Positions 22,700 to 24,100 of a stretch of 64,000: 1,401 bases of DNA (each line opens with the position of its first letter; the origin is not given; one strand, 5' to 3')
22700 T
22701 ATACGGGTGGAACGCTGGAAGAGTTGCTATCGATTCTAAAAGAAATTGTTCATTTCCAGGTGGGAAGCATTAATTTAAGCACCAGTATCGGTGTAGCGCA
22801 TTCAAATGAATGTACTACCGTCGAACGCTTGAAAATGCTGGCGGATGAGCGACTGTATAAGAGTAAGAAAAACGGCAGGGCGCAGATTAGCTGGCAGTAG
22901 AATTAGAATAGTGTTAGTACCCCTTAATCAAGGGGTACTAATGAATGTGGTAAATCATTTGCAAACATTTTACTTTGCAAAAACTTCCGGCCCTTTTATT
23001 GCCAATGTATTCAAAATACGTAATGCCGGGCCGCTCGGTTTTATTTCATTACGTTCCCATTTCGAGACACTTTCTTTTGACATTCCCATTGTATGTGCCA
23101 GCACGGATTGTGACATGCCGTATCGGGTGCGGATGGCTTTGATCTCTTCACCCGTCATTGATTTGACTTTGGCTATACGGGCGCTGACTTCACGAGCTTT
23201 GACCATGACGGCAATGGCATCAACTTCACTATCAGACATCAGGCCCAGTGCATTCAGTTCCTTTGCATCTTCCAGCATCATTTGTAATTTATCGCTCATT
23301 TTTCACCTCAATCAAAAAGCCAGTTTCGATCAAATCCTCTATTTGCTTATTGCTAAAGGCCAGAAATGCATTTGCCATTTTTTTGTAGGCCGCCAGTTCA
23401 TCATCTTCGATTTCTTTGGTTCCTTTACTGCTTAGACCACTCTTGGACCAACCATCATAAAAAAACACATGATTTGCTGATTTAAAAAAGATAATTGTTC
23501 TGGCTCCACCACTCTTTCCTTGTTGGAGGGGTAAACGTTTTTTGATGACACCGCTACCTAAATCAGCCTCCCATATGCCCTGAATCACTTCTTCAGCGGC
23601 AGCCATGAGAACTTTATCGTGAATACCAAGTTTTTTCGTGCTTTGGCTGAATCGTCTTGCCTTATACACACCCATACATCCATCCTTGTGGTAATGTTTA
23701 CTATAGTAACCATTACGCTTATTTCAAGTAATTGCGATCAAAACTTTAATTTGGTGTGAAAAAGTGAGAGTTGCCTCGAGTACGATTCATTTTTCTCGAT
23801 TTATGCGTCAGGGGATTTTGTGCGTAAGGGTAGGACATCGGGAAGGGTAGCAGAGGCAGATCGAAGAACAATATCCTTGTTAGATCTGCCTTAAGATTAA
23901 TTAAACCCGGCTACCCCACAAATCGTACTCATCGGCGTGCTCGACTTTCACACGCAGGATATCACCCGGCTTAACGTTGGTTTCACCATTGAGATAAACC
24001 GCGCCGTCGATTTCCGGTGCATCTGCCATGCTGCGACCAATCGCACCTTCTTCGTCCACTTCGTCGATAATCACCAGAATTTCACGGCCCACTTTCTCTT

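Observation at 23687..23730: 26-bp near-perfect palindromic operator overlapping the -10 of the cassette promoter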

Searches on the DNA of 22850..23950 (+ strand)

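Call 8: search_dna_similar(query=window:22850-23950:+, collection=ecoli_genomes, mode=near, max_rows=20, rows=spread)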
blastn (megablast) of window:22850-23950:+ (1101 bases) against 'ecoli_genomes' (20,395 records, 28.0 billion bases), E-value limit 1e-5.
Records with a match: 5425; places in all: 5436; records where one place covers at least 80% of the query: 1128.
Genomes with a match: 5425 of 5426; with a place that covers at least 80% of the query: 1128. Places per genome that has any: lowest 1, median 1, highest 2. On chromosomes: 5431 places; on plasmids: 5.
Best place of each record, by identity: >=99% 3711; 95-99% 1709; 90-95% 4; 80-90% 1.
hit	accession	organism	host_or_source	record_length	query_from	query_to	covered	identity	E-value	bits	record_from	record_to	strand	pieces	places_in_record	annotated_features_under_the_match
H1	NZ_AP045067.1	Escherichia coli strain JNE23-011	Homo sapiens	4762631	1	1101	100%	100.0%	0e+0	2034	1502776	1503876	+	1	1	type II toxin-antitoxin system RelE/ParE family toxin | helix-turn-helix domain-containing protein | dgcI: GGDEF domain-containing protein | rimO: 30S ribosomal protein S12 methylthiotransferase RimO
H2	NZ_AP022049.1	Escherichia coli strain WP4-S17-ESBL-08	-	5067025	4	1101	100%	99.8%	0e+0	2017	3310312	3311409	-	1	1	type II toxin-antitoxin system RelE/ParE family toxin | helix-turn-helix domain-containing protein | rimO: 30S ribosomal protein S12 methylthiotransferase RimO | dgcI: GGDEF domain-containing protein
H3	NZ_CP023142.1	Escherichia coli strain CFSAN061770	missing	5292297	4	1101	100%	99.5%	0e+0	1995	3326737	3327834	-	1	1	type II toxin-antitoxin system RelE/ParE family toxin | helix-turn-helix domain-containing protein | rimO: 30S ribosomal protein S12 methylthiotransferase RimO | dgcI: GGDEF domain-containing protein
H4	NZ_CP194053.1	Escherichia coli strain 277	plasmid curing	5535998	1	1101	100%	98.6%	0e+0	1951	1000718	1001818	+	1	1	type II toxin-antitoxin system RelE/ParE family toxin | helix-turn-helix domain-containing protein | dgcI: GGDEF domain-containing protein | rimO: 30S ribosomal protein S12 methylthiotransferase RimO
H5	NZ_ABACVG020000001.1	Escherichia coli strain 2020CK-00188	Homo sapiens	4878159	1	1101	10%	96.5%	4e-18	190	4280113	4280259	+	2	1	dgcI: GGDEF domain-containing protein | rimO: 30S ribosomal protein S12 methylthiotransferase RimO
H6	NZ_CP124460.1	Escherichia coli strain AVS0947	environmental: river/lake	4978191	1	1101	10%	99.0%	4e-18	190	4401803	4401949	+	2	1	dgcI: GGDEF domain-containing protein | rimO: 30S ribosomal protein S12 methylthiotransferase RimO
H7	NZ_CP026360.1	Escherichia coli strain 1FA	not applicable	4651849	1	1101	10%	98.1%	4e-18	184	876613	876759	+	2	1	dgcI: GGDEF domain-containing protein | rimO: 30S ribosomal protein S12 methylthiotransferase RimO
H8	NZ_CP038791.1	Escherichia coli strain PF9285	bovine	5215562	1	1101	10%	98.1%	4e-18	184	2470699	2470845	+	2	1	dgcI: GGDEF domain-containing protein | rimO: 30S ribosomal protein S12 methylthiotransferase RimO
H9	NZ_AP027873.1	Escherichia coli strain 2018-02-2CC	Homo sapiens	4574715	1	1101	10%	98.1%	4e-18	184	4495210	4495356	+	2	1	dgcI: GGDEF domain-containing protein | rimO: 30S ribosomal protein S12 methylthiotransferase RimO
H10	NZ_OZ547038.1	Escherichia coli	Homo sapiens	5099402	1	1101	10%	98.1%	4e-18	184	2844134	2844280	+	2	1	dgcI: GGDEF domain-containing protein | rimO: 30S ribosomal protein S12 methylthiotransferase RimO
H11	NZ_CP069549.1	Escherichia coli strain FDAARGOS_1253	Homo sapiens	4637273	4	1101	9%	100.0%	4e-18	190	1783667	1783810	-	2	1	rimO: 30S ribosomal protein S12 methylthiotransferase RimO | dgcI: GGDEF domain-containing protein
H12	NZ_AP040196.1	Escherichia coli strain NR301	Homo sapiens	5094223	4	1101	9%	100.0%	4e-18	190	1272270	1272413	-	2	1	rimO: 30S ribosomal protein S12 methylthiotransferase RimO | dgcI: GGDEF domain-containing protein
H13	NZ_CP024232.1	Escherichia coli O6:H16 strain 2014EL-1346-6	missing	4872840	4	1101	9%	99.0%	4e-18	184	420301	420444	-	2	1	rimO: 30S ribosomal protein S12 methylthiotransferase RimO | dgcI: GGDEF domain-containing protein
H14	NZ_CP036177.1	Escherichia coli strain WCHEC025970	Homo sapiens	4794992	4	1101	9%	99.0%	4e-18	184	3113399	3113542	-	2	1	rimO: 30S ribosomal protein S12 methylthiotransferase RimO | dgcI: GGDEF domain-containing protein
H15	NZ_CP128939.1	Escherichia coli strain TUM9754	missing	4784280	4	1101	9%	99.0%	4e-18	184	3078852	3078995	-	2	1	rimO: 30S ribosomal protein S12 methylthiotransferase RimO | dgcI: GGDEF domain-containing protein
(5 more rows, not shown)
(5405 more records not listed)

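Call 11: get_annotated_region(hit=H7, flank=300)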
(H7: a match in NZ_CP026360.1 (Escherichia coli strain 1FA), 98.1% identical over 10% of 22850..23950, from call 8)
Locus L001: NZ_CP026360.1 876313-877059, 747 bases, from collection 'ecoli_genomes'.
description: Escherichia coli strain 1FA chromosome, complete genome
organism: Escherichia coli strain 1FA (NCBI taxid 562)
replicon: chromosome; assembly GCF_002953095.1
host: not applicable; source: not applicable; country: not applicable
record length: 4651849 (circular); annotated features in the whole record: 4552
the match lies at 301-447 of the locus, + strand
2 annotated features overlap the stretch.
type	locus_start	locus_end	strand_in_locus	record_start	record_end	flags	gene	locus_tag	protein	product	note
CDS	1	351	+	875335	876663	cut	dgcI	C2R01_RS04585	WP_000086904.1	GGDEF domain-containing protein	-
CDS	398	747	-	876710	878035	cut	rimO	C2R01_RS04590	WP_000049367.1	30S ribosomal protein S12 methylthiotransferase RimO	-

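Call 15: search_dna_similar(query=window:22901-23895:+, collection=plasmids, mode=distant, max_rows=40)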
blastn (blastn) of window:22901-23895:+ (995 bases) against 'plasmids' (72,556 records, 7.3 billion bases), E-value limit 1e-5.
Records with a match: 21; places in all: 21; records where one place covers at least 80% of the query: 3.
Best place of each record, by identity: >=99% 3; 60-80% 18.
By first word of the organism name: Moellerella 8; Providencia 6; Escherichia 3; Proteus 2; Xenorhabdus 1; Erwinia 1.
By predicted mobility (MOB-suite, as given by PLSDB): conjugative 13; non-mobilizable 4; mobilizable 4.
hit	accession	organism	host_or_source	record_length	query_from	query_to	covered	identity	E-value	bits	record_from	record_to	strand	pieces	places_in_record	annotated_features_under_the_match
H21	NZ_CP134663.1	Escherichia coli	Larus michahellis,bacteria,cloaca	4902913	1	995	100%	99.9%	0e+0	1791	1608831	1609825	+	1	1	none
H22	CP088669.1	Escherichia coli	Homo sapiens,blood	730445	1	995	100%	99.4%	0e+0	1768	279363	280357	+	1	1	type II toxin-antitoxin system RelE/ParE family toxin | DNA-binding transcriptional regulator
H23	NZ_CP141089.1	Escherichia coli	Homo sapiens,Infected Human Urine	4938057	1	995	100%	99.4%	0e+0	1768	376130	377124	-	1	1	none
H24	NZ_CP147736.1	Xenorhabdus sp. TH1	Steinernema sp. a AB-2023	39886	125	810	47%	68.4%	3e-13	163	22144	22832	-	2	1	type II toxin-antitoxin system RelE/ParE family toxin | helix-turn-helix domain-containing protein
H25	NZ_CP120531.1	Providencia sp. PROV040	Homo sapiens,sputum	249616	80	670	35%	70.8%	9e-14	160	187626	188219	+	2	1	helix-turn-helix domain-containing protein | type II toxin-antitoxin system RelE/ParE family toxin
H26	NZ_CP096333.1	Providencia sp. PROV084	Clinical or host-associated ...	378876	80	670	35%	70.8%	9e-14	160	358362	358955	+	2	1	helix-turn-helix domain-containing protein | type II toxin-antitoxin system RelE/ParE family toxin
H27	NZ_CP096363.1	Providencia sp. PROV008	Clinical or host-associated ...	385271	80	670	35%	70.8%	9e-14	160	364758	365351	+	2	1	helix-turn-helix domain-containing protein | type II toxin-antitoxin system RelE/ParE family toxin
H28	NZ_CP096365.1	Providencia sp. PROV007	Clinical or host-associated ...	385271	80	670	35%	70.8%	9e-14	160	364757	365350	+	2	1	helix-turn-helix domain-containing protein | type II toxin-antitoxin system RelE/ParE family toxin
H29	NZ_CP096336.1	Providencia sp. PROV083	Clinical or host-associated ...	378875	80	670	35%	70.8%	9e-14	160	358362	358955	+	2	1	helix-turn-helix domain-containing protein | type II toxin-antitoxin system RelE/ParE family toxin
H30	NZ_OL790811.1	Proteus mirabilis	-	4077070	471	809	34%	68.2%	2e-16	96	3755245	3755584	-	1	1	none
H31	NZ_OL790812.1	Proteus mirabilis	-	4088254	471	709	24%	69.1%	2e-15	92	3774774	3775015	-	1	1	none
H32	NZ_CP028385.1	Providencia heimbachae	porcine,cell culture,feces from ...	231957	455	670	22%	68.9%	2e-10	76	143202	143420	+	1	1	type II toxin-antitoxin system RelE/ParE family toxin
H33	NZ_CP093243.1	Moellerella wisconsensis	whole organism,Food: Red deer meat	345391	455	670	22%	68.9%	2e-10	76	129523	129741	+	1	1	type II toxin-antitoxin system RelE/ParE family toxin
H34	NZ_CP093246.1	Moellerella wisconsensis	whole organism,Food: Red deer meat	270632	455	670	22%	68.9%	2e-10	76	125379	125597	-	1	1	type II toxin-antitoxin system RelE/ParE family toxin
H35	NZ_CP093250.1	Moellerella wisconsensis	whole organism,Food: Red deer meat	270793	455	670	22%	68.9%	2e-10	76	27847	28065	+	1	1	type II toxin-antitoxin system RelE/ParE family toxin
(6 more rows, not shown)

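Call 30: get_annotated_region(hit=H1, flank=200)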
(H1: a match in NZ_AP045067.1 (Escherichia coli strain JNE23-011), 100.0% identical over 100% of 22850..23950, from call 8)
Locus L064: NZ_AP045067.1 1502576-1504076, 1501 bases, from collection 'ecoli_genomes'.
description: Escherichia coli strain JNE23-011 chromosome, complete genome
organism: Escherichia coli strain JNE23-011 (NCBI taxid 562)
replicon: chromosome; assembly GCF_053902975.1
host: Homo sapiens; source: -; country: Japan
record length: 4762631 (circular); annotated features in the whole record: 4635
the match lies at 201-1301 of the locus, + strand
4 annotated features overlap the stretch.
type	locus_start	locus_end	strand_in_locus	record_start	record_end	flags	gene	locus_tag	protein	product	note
CDS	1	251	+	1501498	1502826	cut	dgcI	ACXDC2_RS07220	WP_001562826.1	GGDEF domain-containing protein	-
CDS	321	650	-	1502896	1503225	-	-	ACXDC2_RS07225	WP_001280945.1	helix-turn-helix domain-containing protein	-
CDS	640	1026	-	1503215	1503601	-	-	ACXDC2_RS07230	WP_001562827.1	type II toxin-antitoxin system RelE/ParE family toxin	-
CDS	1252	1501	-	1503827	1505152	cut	rimO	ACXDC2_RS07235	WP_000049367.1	30S ribosomal protein S12 methylthiotransferase RimO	-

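Call 47: search_dna_similar(query=window:23660-23790:+, collection=ecoli_genomes, mode=near, rows=spread, max_rows=25)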
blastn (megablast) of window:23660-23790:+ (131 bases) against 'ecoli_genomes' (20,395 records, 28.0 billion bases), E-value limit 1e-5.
Records with a match: 1135; places in all: 1135; records where one place covers at least 80% of the query: 1135.
Genomes with a match: 1135 of 5426; with a place that covers at least 80% of the query: 1135. Places per genome that has any: lowest 1, median 1, highest 1. On chromosomes: 1134 places; on plasmids: 1.
Best place of each record, by identity: >=99% 1135.
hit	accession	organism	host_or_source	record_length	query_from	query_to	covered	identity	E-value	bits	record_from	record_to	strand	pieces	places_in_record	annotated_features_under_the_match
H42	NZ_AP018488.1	Escherichia coli O157:H7 strain PV15-279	Homo sapiens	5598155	1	131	100%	100.0%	2e-61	243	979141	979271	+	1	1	type II toxin-antitoxin system RelE/ParE family toxin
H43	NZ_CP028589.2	Escherichia coli strain WCHEC4533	Homo sapiens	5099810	1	131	100%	100.0%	2e-61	243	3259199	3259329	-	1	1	type II toxin-antitoxin system RelE/ParE family toxin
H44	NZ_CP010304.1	Escherichia coli O157:H7 str. SS52 strain SS52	Cattle feces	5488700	1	131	100%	100.0%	2e-61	243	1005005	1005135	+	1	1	type II toxin-antitoxin system RelE/ParE family toxin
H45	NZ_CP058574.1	Escherichia coli strain EC1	Homo sapiens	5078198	1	131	100%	100.0%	2e-61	243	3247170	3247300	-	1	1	type II toxin-antitoxin system RelE/ParE family toxin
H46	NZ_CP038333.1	Escherichia coli O157:H7 strain N8B7-2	cattle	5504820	1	131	100%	100.0%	2e-61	243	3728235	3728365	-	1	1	type II toxin-antitoxin system RelE/ParE family toxin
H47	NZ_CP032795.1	Escherichia coli strain ERL06-2503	Bovine (bobby calf, fecal)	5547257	1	131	100%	100.0%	2e-61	243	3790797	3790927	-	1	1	type II toxin-antitoxin system RelE/ParE family toxin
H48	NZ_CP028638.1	Escherichia coli strain 133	cattle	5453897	1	131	100%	100.0%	2e-61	243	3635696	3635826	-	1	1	type II toxin-antitoxin system RelE/ParE family toxin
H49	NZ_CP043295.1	Escherichia coli strain WCHEC040047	Homo sapiens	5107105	1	131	100%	100.0%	2e-61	243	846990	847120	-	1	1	type II toxin-antitoxin system RelE/ParE family toxin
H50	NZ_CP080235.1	Escherichia coli O139:H1 strain W13-16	Sus scrofa scrofa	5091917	1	131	100%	100.0%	2e-61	243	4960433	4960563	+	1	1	type II toxin-antitoxin system RelE/ParE family toxin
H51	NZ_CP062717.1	Escherichia coli O157:H7 strain Z1825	Bovine Faeces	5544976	1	131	100%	100.0%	2e-61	243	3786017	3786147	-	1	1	type II toxin-antitoxin system RelE/ParE family toxin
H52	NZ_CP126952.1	Escherichia coli O78:H4 strain APEC E12049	Gallus gallus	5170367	1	131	100%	100.0%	2e-61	243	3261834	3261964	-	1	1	type II toxin-antitoxin system RelE/ParE family toxin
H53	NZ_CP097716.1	Escherichia coli strain MS1718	Chicken blood (Gallus gallus)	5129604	1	131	100%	100.0%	2e-61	243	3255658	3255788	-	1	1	type II toxin-antitoxin system RelE/ParE family toxin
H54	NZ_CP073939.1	Escherichia coli strain MB53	Poultry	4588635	1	131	100%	100.0%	2e-61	243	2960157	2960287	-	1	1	type II toxin-antitoxin system RelE/ParE family toxin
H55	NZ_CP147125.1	Escherichia coli strain KMi012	river water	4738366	1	131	100%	100.0%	2e-61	243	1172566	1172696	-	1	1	type II toxin-antitoxin system RelE/ParE family toxin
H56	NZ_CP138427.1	Escherichia coli strain 21EVA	Homo sapiens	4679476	1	131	100%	100.0%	2e-61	243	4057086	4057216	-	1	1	type II toxin-antitoxin system RelE/ParE family toxin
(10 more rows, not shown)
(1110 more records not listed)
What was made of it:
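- The promoter region is at least 99% identical in all 1135 E. coli genomes that carry it (call 47).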
